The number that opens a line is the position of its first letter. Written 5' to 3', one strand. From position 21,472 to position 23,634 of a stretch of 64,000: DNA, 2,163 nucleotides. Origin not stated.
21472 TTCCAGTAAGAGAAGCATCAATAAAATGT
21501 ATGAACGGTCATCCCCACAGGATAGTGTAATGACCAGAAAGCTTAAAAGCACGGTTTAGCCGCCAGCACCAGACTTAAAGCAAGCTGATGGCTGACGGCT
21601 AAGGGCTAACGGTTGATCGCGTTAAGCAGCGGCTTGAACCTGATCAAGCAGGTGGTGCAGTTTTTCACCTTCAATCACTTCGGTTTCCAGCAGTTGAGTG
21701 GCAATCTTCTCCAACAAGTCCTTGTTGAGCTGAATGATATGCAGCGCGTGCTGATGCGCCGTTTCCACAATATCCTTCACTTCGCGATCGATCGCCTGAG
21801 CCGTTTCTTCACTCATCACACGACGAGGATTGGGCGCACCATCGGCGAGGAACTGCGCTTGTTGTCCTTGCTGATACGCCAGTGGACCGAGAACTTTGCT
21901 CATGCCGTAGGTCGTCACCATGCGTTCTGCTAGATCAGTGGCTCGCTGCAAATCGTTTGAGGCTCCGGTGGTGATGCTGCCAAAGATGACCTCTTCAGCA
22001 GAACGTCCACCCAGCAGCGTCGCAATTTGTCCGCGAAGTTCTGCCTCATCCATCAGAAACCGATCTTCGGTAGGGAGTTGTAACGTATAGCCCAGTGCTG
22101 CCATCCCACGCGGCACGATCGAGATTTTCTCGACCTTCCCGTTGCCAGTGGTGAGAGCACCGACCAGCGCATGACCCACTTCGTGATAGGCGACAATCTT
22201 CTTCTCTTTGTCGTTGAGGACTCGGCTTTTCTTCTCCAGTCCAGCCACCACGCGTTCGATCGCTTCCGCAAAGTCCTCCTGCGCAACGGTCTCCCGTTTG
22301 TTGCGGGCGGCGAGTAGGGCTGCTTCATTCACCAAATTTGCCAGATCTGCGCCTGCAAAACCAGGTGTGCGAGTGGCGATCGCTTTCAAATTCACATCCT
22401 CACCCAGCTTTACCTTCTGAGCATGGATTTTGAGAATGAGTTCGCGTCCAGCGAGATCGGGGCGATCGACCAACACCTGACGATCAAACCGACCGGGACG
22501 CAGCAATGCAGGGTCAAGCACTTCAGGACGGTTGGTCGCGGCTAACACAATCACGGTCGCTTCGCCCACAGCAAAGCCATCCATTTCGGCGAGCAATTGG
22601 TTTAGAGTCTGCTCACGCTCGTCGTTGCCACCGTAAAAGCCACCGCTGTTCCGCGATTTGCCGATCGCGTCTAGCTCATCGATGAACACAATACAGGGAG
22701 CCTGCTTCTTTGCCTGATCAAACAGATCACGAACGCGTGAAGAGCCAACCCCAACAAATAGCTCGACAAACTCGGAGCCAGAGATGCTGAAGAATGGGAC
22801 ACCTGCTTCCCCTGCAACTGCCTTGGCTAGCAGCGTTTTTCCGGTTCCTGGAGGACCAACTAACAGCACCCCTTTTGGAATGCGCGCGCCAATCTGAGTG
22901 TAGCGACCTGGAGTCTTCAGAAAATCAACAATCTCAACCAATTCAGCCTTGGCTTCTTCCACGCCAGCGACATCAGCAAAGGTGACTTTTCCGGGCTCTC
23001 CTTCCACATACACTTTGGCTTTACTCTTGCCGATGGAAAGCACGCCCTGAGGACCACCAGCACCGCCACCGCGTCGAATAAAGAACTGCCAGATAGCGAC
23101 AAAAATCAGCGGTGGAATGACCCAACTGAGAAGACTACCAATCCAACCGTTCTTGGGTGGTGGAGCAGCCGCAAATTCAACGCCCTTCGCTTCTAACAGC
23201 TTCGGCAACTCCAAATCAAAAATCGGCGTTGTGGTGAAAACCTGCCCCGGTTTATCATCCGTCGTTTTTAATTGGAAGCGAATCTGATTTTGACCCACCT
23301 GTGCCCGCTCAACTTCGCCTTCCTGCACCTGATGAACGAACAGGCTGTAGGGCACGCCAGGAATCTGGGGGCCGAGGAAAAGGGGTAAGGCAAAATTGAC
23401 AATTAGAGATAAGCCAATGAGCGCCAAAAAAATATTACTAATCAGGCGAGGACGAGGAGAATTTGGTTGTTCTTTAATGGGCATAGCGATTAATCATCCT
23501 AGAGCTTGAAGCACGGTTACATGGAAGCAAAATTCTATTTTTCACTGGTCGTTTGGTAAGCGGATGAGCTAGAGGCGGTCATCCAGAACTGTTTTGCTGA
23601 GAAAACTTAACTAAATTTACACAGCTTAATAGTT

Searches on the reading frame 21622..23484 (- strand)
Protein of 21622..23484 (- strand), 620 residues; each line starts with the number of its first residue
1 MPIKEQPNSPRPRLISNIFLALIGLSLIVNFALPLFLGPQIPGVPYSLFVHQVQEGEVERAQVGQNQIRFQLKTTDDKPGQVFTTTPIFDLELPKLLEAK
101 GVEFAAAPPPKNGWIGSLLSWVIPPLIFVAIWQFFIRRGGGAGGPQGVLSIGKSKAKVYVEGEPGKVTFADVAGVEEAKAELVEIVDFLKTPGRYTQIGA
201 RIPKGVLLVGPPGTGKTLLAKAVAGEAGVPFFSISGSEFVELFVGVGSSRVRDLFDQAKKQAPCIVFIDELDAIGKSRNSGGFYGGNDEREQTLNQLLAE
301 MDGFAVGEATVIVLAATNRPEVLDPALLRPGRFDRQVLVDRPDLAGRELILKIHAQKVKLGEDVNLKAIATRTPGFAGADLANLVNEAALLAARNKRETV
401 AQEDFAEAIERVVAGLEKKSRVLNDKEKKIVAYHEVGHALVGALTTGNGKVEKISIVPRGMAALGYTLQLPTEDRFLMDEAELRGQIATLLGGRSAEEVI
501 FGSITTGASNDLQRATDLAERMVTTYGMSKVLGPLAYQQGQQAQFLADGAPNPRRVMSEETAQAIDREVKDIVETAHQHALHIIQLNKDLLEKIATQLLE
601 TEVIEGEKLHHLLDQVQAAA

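Call 45: search_protein_families(library=pfam, proteins=[window:21622-23484:-], max_evalue=0.0001)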
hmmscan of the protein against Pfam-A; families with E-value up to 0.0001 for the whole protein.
window:21622-23484:- (620 aa): 6 families
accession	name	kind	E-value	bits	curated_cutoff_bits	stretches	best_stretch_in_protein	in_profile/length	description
PF01434.24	Peptidase_M41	-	2.2e-70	236.8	29.9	1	421-612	1-191/191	Peptidase family M41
PF00004.35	AAA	-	5.2e-46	156.8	21.2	1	206-340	1-130/131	ATPase family associated with various cellular activities (AAA)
PF17862.7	AAA_lid_3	-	2.1e-15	56.4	27.2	1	363-406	1-44/45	AAA+ lid domain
PF06480.20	FtsH_ext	-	9.2e-11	42.3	25.5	1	18-109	5-103/103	FtsH Extracellular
PF06068.19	TIP49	-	2e-05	24.4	23.8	1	204-240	51-89/347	TIP49 P-loop domain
PF07728.20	AAA_5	-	5.6e-05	23.6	22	0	205-275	1-79/139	AAA domain (dynein-related subfamily)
